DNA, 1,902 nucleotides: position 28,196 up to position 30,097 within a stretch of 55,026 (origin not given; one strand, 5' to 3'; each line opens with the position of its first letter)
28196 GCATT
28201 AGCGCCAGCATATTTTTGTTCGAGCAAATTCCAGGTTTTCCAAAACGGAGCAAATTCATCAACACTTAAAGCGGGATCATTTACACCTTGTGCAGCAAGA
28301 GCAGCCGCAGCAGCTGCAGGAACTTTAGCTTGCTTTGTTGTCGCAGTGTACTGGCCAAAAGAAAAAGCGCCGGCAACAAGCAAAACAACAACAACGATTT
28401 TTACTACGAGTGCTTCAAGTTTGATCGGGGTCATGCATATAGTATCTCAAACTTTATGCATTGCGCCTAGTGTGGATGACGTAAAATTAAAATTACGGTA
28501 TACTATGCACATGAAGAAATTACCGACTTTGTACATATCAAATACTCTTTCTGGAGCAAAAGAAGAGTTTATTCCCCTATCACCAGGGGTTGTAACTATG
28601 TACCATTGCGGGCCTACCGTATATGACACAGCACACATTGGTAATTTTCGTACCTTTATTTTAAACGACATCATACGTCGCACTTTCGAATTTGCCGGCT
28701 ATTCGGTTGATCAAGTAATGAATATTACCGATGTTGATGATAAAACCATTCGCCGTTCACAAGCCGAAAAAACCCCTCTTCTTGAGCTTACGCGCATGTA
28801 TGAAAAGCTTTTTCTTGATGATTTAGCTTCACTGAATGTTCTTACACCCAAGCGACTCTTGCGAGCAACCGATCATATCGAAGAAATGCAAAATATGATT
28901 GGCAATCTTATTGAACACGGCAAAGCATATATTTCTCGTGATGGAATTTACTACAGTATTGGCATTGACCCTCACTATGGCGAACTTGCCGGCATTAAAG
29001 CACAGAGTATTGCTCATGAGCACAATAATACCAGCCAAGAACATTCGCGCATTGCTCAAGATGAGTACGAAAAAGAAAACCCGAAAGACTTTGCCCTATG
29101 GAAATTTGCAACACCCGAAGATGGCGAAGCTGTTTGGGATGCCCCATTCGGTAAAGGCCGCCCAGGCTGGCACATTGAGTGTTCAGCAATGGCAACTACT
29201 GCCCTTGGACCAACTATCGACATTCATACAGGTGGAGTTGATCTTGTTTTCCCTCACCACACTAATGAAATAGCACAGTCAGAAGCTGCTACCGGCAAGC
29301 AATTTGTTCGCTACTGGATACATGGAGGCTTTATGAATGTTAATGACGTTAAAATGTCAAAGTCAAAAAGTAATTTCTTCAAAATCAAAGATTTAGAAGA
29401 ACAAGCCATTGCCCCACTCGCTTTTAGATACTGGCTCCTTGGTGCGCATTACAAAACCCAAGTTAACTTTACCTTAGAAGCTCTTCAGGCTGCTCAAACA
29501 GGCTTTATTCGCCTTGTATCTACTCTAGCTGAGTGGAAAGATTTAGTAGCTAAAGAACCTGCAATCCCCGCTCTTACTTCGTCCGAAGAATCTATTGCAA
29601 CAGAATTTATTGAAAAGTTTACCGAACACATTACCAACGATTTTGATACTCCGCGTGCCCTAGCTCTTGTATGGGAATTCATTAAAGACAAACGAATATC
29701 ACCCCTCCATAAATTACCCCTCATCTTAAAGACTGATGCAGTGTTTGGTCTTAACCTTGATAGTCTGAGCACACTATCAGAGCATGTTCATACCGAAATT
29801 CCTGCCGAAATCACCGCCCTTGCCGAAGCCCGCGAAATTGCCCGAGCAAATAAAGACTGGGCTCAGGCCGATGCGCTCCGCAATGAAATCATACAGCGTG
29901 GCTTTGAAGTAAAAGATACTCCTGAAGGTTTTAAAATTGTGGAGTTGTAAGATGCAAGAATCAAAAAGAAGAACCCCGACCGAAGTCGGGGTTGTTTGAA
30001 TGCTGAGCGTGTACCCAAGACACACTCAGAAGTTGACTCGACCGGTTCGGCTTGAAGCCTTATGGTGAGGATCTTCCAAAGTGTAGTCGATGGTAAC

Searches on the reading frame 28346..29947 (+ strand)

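Call 40: search_protein_families(library=pfam, proteins=[window:28346-29947:+], max_evalue=0.00001)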
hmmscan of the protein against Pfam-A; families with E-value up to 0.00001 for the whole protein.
window:28346-29947:+ (534 aa): 3 families
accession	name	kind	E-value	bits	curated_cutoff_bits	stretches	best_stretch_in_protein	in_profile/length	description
PF01406.26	tRNA-synt_1e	-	1.6e-104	350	27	1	76-384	3-300/301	tRNA synthetases class I (C) catalytic domain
PF09334.17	tRNA-synt_1g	-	1.8e-08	34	20.1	0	303-382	294-373/391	tRNA synthetases class I (M)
PF23493.1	CysS_C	-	2.6e-08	34.3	23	1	483-526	2-45/51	Cysteinyl-tRNA ligase anticodon binding domain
